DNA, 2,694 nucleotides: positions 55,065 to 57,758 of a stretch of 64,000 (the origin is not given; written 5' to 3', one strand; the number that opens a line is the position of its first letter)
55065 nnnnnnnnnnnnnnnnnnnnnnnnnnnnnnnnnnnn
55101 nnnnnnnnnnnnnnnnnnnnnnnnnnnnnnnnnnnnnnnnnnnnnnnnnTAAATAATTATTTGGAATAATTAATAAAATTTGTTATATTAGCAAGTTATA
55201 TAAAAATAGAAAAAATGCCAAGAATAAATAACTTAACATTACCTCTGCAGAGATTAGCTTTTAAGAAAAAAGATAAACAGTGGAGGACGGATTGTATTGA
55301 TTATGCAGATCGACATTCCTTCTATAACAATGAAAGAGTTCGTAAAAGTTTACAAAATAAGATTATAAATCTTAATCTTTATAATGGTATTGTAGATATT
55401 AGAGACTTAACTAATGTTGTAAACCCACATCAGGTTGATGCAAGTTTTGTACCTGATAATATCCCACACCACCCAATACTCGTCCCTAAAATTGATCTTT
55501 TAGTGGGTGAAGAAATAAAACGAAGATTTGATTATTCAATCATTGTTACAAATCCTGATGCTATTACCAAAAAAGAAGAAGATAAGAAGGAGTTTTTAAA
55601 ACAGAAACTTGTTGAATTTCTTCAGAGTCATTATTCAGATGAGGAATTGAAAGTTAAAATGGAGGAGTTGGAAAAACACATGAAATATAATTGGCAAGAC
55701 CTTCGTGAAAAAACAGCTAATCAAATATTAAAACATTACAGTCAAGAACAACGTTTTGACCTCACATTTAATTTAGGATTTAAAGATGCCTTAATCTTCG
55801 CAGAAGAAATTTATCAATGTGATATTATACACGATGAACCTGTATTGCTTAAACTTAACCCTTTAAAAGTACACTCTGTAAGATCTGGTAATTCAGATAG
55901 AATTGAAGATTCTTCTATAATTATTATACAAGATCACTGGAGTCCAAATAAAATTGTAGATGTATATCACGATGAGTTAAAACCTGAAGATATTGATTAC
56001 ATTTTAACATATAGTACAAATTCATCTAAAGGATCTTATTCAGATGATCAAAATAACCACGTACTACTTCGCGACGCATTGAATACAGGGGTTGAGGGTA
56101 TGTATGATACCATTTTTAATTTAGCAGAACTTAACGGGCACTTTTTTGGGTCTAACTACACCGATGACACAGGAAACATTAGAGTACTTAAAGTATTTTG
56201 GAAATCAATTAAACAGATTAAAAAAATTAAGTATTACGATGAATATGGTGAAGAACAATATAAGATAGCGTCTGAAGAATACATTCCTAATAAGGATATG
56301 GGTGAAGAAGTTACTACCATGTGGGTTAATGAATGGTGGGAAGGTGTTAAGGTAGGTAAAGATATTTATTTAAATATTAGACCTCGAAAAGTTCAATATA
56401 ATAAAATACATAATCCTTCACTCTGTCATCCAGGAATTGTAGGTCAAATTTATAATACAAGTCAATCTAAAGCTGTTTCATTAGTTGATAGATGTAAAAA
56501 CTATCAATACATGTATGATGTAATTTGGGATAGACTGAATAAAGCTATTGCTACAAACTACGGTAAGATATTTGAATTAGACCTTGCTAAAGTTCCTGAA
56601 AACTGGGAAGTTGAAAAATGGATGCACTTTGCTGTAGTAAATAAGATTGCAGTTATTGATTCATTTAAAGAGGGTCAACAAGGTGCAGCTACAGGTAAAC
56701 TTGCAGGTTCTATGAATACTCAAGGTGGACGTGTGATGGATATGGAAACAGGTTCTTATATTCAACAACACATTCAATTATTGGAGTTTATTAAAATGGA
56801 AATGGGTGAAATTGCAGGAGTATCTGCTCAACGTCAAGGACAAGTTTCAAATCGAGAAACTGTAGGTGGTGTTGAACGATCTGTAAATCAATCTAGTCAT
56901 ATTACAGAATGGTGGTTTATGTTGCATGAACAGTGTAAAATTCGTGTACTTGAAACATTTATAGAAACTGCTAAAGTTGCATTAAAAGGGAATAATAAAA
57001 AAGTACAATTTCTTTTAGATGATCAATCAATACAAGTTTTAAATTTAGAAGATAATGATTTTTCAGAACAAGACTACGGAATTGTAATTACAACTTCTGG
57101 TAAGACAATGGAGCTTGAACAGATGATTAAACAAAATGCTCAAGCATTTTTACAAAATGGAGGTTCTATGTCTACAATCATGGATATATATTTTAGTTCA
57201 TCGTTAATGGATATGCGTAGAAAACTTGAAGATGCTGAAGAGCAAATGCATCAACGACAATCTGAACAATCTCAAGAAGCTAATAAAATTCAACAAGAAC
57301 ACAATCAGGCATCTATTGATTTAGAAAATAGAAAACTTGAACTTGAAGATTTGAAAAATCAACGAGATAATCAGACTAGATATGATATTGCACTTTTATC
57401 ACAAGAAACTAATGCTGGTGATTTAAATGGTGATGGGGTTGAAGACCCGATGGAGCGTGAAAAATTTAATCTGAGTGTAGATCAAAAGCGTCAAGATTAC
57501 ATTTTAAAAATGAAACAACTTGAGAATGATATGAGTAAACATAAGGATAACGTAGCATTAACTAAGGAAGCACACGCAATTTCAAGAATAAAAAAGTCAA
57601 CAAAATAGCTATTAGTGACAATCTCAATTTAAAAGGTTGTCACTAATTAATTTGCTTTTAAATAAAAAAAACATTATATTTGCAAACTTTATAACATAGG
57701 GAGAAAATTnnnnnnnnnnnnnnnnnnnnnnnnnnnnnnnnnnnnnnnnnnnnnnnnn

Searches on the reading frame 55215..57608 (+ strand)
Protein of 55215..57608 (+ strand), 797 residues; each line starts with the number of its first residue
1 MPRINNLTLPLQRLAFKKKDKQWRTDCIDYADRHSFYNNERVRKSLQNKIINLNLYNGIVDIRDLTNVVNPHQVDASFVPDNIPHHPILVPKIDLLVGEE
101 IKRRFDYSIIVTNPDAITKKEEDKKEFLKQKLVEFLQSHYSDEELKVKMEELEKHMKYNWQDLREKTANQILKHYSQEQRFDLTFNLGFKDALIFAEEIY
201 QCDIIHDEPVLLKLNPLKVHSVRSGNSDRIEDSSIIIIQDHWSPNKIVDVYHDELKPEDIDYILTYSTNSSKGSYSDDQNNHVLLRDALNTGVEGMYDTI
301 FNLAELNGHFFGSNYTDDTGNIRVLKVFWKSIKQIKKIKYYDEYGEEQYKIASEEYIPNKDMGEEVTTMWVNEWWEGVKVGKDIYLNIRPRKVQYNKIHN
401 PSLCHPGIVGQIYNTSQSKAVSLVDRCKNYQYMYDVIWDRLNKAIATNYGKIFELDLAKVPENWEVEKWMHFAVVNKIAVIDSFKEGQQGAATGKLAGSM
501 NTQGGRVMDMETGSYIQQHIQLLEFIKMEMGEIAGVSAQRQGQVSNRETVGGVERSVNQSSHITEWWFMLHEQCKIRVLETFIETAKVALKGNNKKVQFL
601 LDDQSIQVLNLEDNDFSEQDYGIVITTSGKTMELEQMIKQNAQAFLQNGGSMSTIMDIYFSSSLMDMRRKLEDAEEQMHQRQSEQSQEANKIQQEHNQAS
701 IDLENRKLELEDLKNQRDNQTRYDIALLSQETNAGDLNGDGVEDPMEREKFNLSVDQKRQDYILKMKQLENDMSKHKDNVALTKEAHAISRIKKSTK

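Call 10: search_protein_families(library=phrogs, proteins=[window:55215-57608:+])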
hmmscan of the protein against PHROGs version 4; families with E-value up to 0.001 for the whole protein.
window:55215-57608:+ (797 aa): 1 family
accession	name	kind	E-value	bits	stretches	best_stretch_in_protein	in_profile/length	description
phrog_6547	-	head and packaging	8.8e-165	550.9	1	5-785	5-797/827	portal protein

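Call 11: search_dna_similar(query=window:55215-57608:+, collection=phages, mode=protein, max_rows=25)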
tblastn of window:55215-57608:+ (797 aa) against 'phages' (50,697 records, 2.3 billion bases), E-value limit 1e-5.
Records with a match: 126; places in all: 126; records where one place covers at least 80% of the query: 115.
Best place of each record, by identity: <60% 126.
By first word of the organism name: uncultured 45; Bacteroides 30; Flavobacterium 29; Bacteriophage 9; Cellulophaga 2; IAS 2; Dulem 2; Azobacteroides 2; Kehishuvirus 1; bajarodcaudo 1; and 3 more.
By host as written in the record: - 56; Bacteroides intestinalis DSM 108646 25; Flavobacterium psychrophilum 950106-1/1 12; Flavobacterium psychrophilum 020612-2/1 3; Flavobacterium psychrophilum strain FPS-D10 3; Cellulophaga baltica #14 2; Homo sapiens 2; Bacteroides intestinalis APC919/174 2; and 15 more.
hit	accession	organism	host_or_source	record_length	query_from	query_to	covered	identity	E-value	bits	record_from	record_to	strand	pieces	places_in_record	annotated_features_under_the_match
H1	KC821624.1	Cellulophaga phage phi14:2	Cellulophaga baltica #14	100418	9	797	99%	56.8%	0e+0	875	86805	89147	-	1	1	structural protein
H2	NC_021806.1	Cellulophaga phage phi14:2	Cellulophaga baltica #14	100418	9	797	99%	56.8%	0e+0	875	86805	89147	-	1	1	g093: portal protein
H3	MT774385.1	uncultured phage cr108_1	human feces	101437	9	793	98%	46.2%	0e+0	631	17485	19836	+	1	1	portal protein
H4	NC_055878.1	uncultured phage cr108_1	human feces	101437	9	793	98%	46.2%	0e+0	631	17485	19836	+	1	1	portal protein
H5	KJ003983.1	IAS virus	Homo sapiens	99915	7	786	98%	46.2%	0e+0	646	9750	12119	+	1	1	record has no annotation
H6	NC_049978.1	IAS virus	Homo sapiens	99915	7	786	98%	46.2%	0e+0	646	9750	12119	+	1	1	portal protein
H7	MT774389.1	uncultured phage cr116_1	human feces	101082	7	796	99%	45.5%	0e+0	640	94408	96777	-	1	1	portal protein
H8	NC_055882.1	uncultured phage cr116_1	human feces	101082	7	796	99%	45.5%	0e+0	640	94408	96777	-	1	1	portal protein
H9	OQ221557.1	Bacteroides phage PhiCrAssBcn22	Bacteroides intestinalis DSM 108646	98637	7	797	99%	44.9%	0e+0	635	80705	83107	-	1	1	portal protein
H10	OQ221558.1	Bacteroides phage PhiCrAssBcn23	Bacteroides intestinalis DSM 108646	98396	7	797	99%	44.9%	0e+0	635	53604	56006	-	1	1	portal protein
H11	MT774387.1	uncultured phage cr111_1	human feces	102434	1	733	92%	47.9%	0e+0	632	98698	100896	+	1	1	portal protein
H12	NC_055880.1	uncultured phage cr111_1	human feces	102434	1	733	92%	47.9%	0e+0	632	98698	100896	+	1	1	portal protein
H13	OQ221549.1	Bacteroides phage PhiCrAssBcn14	Bacteroides intestinalis DSM 108646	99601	7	754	94%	46.6%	0e+0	636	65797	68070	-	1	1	portal protein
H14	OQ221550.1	Bacteroides phage PhiCrAssBcn15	Bacteroides intestinalis DSM 108646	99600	7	754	94%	46.6%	0e+0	636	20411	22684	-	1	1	portal protein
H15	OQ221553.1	Bacteroides phage PhiCrAssBcn18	Bacteroides intestinalis DSM 108646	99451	7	754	94%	46.6%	0e+0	636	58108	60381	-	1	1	portal protein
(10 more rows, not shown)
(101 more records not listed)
